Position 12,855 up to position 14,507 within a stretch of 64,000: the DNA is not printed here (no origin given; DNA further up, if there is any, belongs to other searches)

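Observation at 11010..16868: Operon of three paralogous giant pilin-like proteins coupled to a Zn-ribbon membrane protein, a small secreted protein and rluD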

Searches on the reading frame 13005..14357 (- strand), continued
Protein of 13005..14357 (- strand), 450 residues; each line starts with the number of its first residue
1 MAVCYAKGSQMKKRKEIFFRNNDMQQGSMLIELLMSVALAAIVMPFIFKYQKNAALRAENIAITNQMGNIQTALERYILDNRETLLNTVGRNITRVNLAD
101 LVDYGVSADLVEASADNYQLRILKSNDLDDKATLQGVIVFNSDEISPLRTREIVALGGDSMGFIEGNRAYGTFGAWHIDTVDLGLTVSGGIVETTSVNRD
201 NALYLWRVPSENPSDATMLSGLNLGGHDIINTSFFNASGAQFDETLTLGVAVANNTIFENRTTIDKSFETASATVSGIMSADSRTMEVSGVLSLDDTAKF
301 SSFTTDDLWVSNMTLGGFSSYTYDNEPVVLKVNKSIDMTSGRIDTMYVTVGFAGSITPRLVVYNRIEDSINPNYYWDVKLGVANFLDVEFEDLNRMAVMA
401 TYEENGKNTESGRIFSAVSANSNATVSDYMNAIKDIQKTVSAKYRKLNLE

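Call 42: search_dna_similar(query=P0377, collection=plasmids, mode=protein, max_rows=8)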
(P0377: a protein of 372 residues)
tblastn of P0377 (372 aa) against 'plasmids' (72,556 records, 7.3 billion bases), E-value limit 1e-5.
Records with a match: 2818; places in all: 3763; records where one place covers at least 80% of the query: 1372.
Best place of each record, by identity: 80-90% 6; 60-80% 13; <60% 2799.
By first word of the organism name: Escherichia 1689; Salmonella 518; Shigella 141; Serratia 97; Klebsiella 74; Enterobacter 49; Pseudomonas 37; Citrobacter 34; Yersinia 32; Burkholderia 29; and 38 more.
By predicted mobility (MOB-suite, as given by PLSDB): conjugative 2454; mobilizable 185; non-mobilizable 179.
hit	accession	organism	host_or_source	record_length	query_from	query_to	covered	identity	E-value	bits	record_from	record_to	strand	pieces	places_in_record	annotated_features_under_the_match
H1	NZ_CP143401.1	Pantoea agglomerans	Brassica napus,cell culture,Seed,Seed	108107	1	297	80%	80.7%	6e-136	521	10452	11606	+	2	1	pilV: shufflon system plasmid conjugative transfer pilus tip adhesin PilV | prepilin peptidase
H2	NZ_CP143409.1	Pantoea agglomerans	Brassica napus,cell culture,Seed,Seed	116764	1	297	80%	80.7%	6e-136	521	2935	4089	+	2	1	pilV: shufflon system plasmid conjugative transfer pilus tip adhesin PilV | prepilin peptidase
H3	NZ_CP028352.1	Pantoea vagans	Homo sapiens,blood sample,blood,blood ...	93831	1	297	80%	80.4%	3e-135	519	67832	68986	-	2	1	pilV: shufflon system plasmid conjugative transfer pilus tip adhesin PilV | prepilin peptidase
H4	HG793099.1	Erwinia amylovora LA637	-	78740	1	302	81%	77.1%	2e-135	495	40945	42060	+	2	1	pilV: Shufflon protein PilV | pilU: prepilin peptidase PilU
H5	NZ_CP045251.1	Pantoea sp. JZ2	Tribulus terrestris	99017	1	256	69%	83.3%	5e-134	429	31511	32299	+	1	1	pilV: shufflon system plasmid conjugative transfer pilus tip adhesin PilV | A24 family peptidase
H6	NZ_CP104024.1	Erwinia amylovora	Pyrus sinkiangensis,whole ...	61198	1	258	69%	81.0%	2e-128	413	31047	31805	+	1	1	pilV: shufflon system plasmid conjugative transfer pilus tip adhesin PilV | prepilin peptidase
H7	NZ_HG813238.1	Erwinia amylovora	-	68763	1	258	69%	80.6%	2e-126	407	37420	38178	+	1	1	pilV: shufflon system plasmid conjugative transfer pilus tip adhesin PilV | prepilin peptidase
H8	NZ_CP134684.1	Citrobacter portucalensis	Larus michahellis,bacteria,cloaca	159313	9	372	98%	55.2%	3e-57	437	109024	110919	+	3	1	pilV: shufflon system plasmid conjugative transfer pilus tip adhesin PilV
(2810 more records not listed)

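Call 43: search_dna_similar(query=window:13005-14327:-, collection=plasmids, mode=protein, max_rows=10, max_evalue=1)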
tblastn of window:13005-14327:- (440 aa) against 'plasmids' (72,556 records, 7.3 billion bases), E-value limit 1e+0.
Records with a match: 194; places in all: 197; records where one place covers at least 80% of the query: 0.
Best place of each record, by identity: <60% 194.
By first word of the organism name: Escherichia 118; Pseudomonas 15; Serratia 14; Xanthomonas 12; Pantoea 7; Yersinia 5; Shigella 4; Enterobacter 3; Erwinia 3; Ralstonia 3; and 7 more.
By predicted mobility (MOB-suite, as given by PLSDB): conjugative 153; non-mobilizable 34; mobilizable 7.
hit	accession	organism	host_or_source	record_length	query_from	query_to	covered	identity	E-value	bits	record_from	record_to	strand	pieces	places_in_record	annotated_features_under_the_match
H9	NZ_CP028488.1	Yersinia massiliensis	Whole organism,Dried Tofu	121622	1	333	76%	23.9%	9e-1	40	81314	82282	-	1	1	pilV: shufflon system plasmid conjugative transfer pilus tip adhesin PilV | prepilin peptidase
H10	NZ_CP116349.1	Enterobacter ludwigii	strawberry,pure cluture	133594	36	335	68%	24.4%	7e-3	47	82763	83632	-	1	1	pilV: shufflon system plasmid conjugative transfer pilus tip adhesin PilV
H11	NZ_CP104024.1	Erwinia amylovora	Pyrus sinkiangensis,whole ...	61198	14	300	65%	23.3%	3e-4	51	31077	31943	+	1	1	pilV: shufflon system plasmid conjugative transfer pilus tip adhesin PilV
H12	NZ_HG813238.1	Erwinia amylovora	-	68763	14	300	65%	22.7%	3e-4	51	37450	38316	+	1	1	pilV: shufflon system plasmid conjugative transfer pilus tip adhesin PilV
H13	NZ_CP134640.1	Enterobacter asburiae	Larus michahellis,bacteria,cloaca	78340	20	303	65%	22.9%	4e-3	47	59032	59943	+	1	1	pilV: shufflon system plasmid conjugative transfer pilus tip adhesin PilV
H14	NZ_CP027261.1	Pectobacterium parmentieri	weed,cell culture,Solanum tuberosum ...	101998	20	303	65%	22.7%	1e-3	49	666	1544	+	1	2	pilV: shufflon system plasmid conjugative transfer pilus tip adhesin PilV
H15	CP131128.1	Pseudomonas hunanensis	isolate,activated sludge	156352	1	267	61%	23.9%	1e-1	42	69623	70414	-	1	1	hypothetical protein | pilT_2: Twitching mobility protein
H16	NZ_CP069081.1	Pseudomonas putida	-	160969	1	267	61%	23.9%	1e-1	42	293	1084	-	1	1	ATPase, T2SS/T4P/T4SS family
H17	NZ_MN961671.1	Pseudomonas aeruginosa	-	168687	1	267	61%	23.9%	2e-1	42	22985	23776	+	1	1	pilV: shufflon system plasmid conjugative transfer pilus tip adhesin PilV | ATPase, T2SS/T4P/T4SS family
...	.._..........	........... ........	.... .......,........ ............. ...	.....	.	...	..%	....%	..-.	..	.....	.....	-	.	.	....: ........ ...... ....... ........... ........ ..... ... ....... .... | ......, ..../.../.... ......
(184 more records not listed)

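Call 46: find_encoding_contigs(protein=P0312, flank=10000, max_places=2)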
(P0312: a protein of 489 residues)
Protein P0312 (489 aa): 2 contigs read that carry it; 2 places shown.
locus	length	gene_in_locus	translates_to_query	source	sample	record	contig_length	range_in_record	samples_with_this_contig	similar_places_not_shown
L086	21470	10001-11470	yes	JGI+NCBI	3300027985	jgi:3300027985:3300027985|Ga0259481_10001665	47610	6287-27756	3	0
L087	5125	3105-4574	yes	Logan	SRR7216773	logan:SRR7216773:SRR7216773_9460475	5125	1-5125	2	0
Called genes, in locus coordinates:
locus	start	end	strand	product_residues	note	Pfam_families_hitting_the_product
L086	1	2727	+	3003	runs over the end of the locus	?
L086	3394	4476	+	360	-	PF01170:UPF0020 (faint), PF01555:N6_N4_Mtase, PF18755:RAMA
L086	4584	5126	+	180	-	PF00334:NDK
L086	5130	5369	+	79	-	PF02609:Exonuc_VII_S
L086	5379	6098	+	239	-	-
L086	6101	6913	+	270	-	PF00398:RrnaAD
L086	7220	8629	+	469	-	-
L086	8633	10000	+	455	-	-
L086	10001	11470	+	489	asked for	-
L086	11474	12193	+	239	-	PF11967:RecO_N, PF02565:RecO_C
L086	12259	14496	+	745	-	PF00521:DNA_topoisoIV, PF03989:DNA_gyraseA_C (faint)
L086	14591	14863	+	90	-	-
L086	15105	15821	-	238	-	PF04002:RadC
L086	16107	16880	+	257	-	-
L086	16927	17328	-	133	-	-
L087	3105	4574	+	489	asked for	-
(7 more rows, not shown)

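Call 47: find_encoding_contigs(protein=P0327, flank=10000, max_places=2)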
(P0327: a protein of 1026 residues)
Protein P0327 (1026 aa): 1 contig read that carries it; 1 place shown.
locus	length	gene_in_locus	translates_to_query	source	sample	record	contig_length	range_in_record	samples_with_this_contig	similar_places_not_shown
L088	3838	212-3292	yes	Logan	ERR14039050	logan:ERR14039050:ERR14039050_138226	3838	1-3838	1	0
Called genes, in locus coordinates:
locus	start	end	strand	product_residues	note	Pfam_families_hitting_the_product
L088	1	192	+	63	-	?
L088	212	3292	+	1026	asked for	-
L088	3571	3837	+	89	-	?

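Call 49: find_encoding_contigs(protein=P0332, flank=10000, max_places=2)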
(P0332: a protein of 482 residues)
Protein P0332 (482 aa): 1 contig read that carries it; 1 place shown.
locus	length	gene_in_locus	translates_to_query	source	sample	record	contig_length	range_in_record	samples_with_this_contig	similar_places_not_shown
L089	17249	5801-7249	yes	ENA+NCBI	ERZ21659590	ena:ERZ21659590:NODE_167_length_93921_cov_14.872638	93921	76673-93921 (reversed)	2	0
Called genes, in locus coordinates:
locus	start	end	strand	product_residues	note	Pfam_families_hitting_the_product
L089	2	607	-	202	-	?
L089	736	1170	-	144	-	PF11154:DUF2934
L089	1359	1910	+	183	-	PF01713:Smr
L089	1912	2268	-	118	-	PF11969:DcpS_C, PF01230:HIT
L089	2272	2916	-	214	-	-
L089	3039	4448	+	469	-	-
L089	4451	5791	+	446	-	-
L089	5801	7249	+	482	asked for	-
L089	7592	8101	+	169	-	-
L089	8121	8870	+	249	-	-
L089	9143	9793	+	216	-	PF00440:TetR_N, PF09209:CecR_C (weak)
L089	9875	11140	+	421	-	PF03349:Toluene_X, PF13568:OMP_b-brl_2 (faint)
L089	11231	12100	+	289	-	-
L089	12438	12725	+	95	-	PF02686:GatC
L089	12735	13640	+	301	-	PF07549:Sec_GG, PF02355:SecD_SecF_C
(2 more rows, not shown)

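Call 50: find_encoding_contigs(protein=P0347, flank=10000, max_places=2)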
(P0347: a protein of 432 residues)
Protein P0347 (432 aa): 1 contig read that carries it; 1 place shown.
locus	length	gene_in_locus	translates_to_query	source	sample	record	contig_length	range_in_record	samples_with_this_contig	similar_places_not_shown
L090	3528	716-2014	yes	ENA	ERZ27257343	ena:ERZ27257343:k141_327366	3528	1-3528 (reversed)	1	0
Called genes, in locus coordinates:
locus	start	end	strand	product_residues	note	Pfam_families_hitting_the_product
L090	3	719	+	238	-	?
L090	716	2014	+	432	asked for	-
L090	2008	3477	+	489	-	PF04917:Shufflon_N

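Call 52: find_encoding_contigs(protein=P0345, flank=10000, max_places=2)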
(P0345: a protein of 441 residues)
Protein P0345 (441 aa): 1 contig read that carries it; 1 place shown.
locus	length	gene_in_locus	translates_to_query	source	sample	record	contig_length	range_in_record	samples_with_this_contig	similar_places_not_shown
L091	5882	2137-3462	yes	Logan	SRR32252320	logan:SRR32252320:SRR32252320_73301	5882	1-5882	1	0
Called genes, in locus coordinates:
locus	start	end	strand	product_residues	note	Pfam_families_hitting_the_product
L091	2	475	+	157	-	?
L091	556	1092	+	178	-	PF07963:N_methyl (weak), PF08805:PilS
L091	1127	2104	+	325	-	PF00437:T2SSE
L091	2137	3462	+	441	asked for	PF04917:Shufflon_N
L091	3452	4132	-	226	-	PF08719:NADAR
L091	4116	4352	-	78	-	-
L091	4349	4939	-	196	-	PF13328:HD_4, PF01966:HD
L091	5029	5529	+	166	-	-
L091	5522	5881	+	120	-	?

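Call 53: find_encoding_contigs(protein=P0356, flank=10000, max_places=2)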
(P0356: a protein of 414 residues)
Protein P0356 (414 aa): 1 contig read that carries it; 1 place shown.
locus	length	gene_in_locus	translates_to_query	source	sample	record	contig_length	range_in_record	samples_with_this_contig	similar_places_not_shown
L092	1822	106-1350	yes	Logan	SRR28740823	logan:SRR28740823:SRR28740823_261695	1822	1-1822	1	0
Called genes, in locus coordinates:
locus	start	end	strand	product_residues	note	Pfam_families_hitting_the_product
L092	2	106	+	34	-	?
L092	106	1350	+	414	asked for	PF04917:Shufflon_N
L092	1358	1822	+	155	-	?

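Call 54: search_protein_families(library=ncbifam, proteins=[window:13005-14327:-], max_evalue=1)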
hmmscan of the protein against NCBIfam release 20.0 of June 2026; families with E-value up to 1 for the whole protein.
window:13005-14327:- (440 aa): 2 families
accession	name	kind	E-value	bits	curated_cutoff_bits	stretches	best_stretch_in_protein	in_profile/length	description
TIGR03989.1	Rxyl_3153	subfamily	0.11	11.8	440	1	277-346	111-179/370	NDMA-dependent alcohol dehydrogenase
TIGR03546.1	TIGR03546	subfamily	0.16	11.9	79.45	1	11-56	106-151/154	TIGR03546 family protein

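Call 63: get_annotated_region(hit=H18, flank=12000)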
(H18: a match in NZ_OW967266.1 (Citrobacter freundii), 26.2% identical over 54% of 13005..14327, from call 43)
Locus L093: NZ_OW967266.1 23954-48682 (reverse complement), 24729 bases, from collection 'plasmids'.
description: Citrobacter freundii isolate 22 plasmid P3, complete sequence
organism: Citrobacter freundii (NCBI taxid 546)
taxonomy: Bacteria; Pseudomonadota; Gammaproteobacteria; Enterobacterales; Enterobacteriaceae; Citrobacter; Citrobacter freundii
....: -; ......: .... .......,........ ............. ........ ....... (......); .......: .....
typing (MOB-suite, as given by PLSDB): mobilizable; relaxase MOBF
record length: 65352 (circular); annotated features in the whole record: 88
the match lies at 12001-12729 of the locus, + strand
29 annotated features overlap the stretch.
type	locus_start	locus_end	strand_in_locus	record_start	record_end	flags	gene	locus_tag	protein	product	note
CDS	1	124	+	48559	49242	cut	-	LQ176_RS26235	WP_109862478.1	type IV secretion system protein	-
CDS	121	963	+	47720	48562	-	virB9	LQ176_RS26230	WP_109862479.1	P-type conjugative transfer protein VirB9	-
CDS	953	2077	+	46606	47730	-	-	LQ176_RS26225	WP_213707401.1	TrbI/VirB10 family protein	-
CDS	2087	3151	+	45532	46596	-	virB11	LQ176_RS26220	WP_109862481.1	P-type DNA transfer ATPase VirB11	GO:0044097 - secretion by the type IV secretion system [Evidence IEA]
CDS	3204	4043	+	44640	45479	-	-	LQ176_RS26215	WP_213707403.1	toxin co-regulated pilus biosynthesis Q family protein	-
CDS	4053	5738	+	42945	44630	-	-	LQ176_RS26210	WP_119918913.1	PilN family type IVB pilus formation outer membrane protein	GO:0009297 - pilus assembly [Evidence IEA]; GO:0009306 - protein secretion [Evidence IEA]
CDS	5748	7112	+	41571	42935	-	pilO2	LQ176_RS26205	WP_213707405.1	type 4b pilus protein PilO2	-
CDS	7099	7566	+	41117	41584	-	pilP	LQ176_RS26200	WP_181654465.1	type IV pilus biogenesis protein PilP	GO:0009297 - pilus assembly [Evidence IEA]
CDS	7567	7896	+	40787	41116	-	-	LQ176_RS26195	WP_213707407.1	ATPase, T2SS/T4P/T4SS family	-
CDS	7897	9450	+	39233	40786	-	-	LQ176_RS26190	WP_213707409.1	ATPase, T2SS/T4P/T4SS family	-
CDS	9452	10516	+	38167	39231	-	-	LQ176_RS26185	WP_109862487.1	type II secretion system F family protein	-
CDS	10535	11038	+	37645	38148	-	-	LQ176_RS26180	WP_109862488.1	type 4 pilus major pilin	-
CDS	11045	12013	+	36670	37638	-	-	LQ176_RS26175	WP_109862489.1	ATPase, T2SS/T4P/T4SS family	-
CDS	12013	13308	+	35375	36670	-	pilV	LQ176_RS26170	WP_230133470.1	shufflon system plasmid conjugative transfer pilus tip adhesin PilV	-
CDS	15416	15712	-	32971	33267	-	-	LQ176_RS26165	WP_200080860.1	hypothetical protein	-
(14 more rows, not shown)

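Call 94: search_protein_families(library=pfam, proteins=[L048:1-1431:-, L073:1-1452:-, L064:1-1422:-], max_evalue=0.001)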
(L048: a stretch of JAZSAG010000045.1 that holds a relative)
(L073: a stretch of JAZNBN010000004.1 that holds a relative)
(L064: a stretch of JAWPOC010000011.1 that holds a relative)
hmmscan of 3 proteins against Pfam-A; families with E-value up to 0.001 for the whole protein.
L048:1-1431:- (477 aa): 1 family
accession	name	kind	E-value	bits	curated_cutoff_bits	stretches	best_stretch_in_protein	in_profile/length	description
PF00437.27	T2SSE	-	9.4e-54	182.9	24.9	1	141-450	7-288/370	Type II/IV secretion system protein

L073:1-1452:- (484 aa): 1 family
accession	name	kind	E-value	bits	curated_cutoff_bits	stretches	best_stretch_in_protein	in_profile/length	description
PF00437.27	T2SSE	-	7.7e-53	179.9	24.9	1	156-462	8-292/370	Type II/IV secretion system protein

L064:1-1422:- (474 aa): 1 family
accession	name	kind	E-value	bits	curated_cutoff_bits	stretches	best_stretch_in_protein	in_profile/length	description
PF00437.27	T2SSE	-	3.5e-54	184.3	24.9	1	144-452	8-288/370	Type II/IV secretion system protein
